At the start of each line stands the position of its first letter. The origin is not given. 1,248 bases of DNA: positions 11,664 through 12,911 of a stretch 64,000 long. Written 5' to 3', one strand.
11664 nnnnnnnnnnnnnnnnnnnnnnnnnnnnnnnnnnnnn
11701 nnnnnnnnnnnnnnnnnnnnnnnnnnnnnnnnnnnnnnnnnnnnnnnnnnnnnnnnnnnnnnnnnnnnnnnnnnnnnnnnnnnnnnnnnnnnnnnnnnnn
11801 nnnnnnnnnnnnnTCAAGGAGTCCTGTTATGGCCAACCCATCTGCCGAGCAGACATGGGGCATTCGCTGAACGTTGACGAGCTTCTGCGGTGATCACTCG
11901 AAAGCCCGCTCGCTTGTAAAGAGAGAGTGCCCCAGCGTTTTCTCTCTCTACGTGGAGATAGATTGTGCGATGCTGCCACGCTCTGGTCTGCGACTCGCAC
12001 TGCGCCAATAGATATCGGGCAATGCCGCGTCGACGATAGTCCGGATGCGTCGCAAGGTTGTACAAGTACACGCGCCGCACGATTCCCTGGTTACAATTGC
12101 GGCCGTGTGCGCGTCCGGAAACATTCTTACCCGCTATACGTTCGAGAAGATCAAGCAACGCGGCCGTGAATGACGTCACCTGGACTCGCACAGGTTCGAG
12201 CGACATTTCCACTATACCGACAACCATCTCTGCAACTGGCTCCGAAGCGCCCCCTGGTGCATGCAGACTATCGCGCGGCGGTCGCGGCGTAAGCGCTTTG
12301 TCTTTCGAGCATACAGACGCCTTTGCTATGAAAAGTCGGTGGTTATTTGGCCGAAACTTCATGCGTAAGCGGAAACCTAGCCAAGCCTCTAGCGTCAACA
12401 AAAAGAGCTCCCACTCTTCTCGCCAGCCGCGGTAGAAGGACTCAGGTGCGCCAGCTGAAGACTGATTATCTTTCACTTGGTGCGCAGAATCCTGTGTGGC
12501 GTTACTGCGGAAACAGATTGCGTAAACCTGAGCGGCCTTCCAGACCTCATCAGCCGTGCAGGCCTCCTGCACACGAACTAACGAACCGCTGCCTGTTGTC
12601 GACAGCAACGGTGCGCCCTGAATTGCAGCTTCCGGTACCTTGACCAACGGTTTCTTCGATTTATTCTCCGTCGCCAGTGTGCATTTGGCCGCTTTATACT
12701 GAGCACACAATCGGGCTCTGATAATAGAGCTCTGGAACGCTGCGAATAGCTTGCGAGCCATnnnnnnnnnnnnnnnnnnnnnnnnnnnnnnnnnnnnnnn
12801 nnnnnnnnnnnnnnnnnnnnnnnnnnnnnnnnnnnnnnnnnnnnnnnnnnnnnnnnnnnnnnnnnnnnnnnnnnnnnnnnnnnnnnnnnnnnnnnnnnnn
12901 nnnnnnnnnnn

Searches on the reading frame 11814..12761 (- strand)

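Call 72: search_protein_families(library=pfam, proteins=[window:11814-12761:-], max_evalue=0.01)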
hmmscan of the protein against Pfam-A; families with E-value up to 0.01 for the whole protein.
window:11814-12761:- (315 aa): 6 families
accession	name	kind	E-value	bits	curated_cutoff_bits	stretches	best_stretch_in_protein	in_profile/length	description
PF00583.31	Acetyltransf_1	-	9.8e-14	52.1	20.7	1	214-287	44-116/116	Acetyltransferase (GNAT) family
PF13508.13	Acetyltransf_7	-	7.6e-11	42.7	27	1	227-288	27-83/84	Acetyltransferase (GNAT) domain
PF13673.13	Acetyltransf_10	-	1.5e-08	35.1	23.6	1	229-295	50-115/128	Acetyltransferase (GNAT) domain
PF08445.16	FR47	-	2e-08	34.5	22.1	1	232-294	23-84/86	FR47-like protein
PF13527.13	Acetyltransf_9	-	0.00014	22.3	25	1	228-289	70-126/127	Acetyltransferase (GNAT) domain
PF17013.11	Acetyltransf_15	-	0.0022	17.8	35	1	231-289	73-138/210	Putative acetyl-transferase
